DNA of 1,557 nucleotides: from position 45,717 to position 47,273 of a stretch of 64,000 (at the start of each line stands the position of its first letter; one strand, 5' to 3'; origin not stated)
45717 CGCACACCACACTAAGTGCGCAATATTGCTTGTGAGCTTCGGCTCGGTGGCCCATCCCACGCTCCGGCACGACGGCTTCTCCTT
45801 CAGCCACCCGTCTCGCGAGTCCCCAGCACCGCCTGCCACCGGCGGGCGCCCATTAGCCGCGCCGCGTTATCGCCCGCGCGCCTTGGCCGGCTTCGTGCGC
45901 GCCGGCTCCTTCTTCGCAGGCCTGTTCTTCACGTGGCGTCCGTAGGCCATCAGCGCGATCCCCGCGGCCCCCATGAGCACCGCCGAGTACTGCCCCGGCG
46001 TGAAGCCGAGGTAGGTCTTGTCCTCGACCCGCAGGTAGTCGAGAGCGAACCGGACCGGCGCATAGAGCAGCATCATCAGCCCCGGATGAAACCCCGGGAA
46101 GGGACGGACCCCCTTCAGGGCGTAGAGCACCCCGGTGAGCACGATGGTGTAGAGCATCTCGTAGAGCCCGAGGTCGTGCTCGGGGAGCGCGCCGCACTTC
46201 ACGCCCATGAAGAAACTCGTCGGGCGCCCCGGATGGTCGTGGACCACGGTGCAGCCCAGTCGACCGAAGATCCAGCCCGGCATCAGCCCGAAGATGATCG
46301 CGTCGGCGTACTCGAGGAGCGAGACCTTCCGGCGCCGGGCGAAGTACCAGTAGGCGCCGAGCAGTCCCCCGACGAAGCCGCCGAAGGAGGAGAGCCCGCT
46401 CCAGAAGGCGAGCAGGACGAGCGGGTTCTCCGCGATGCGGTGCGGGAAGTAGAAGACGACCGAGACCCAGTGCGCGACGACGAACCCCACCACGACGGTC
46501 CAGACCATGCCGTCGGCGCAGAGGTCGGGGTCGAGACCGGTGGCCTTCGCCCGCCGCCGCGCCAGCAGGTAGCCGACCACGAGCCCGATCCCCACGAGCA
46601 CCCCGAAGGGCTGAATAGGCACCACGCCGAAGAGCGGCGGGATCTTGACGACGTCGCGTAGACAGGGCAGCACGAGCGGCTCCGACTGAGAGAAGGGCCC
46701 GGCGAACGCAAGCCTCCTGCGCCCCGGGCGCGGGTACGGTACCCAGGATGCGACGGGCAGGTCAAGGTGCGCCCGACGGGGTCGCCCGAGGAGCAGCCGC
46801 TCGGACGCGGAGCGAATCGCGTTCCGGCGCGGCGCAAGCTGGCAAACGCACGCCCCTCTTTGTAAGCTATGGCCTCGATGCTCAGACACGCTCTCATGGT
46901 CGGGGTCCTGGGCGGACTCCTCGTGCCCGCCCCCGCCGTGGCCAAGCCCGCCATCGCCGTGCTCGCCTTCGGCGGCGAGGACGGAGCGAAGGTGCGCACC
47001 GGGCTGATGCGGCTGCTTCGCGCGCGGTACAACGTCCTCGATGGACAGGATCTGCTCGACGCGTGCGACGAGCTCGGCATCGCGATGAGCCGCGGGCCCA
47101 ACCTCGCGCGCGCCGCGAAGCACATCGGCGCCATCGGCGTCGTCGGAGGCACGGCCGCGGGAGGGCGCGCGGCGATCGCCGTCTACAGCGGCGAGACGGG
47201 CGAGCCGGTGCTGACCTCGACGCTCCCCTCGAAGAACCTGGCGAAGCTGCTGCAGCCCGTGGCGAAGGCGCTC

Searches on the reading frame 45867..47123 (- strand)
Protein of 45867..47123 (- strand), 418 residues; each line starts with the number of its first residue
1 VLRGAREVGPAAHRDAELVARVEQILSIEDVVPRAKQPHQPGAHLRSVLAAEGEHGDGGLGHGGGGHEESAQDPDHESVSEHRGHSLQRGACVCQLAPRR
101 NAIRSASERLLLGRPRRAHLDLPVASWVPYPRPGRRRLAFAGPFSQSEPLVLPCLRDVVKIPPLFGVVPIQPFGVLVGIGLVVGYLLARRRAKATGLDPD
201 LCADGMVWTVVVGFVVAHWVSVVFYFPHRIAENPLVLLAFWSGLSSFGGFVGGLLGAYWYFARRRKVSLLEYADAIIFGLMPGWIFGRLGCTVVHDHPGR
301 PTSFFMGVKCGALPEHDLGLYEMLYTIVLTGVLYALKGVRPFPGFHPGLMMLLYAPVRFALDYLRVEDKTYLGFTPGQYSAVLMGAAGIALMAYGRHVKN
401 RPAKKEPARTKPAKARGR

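Call 41: search_protein_families(library=pfam, proteins=[window:45867-47123:-], max_evalue=0.001)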
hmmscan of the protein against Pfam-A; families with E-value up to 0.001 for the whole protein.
window:45867-47123:- (418 aa): 1 family
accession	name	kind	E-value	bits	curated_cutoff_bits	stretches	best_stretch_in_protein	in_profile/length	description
PF01790.23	LGT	-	4e-35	121.7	24.9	1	166-394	7-240/240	Prolipoprotein diacylglyceryl transferase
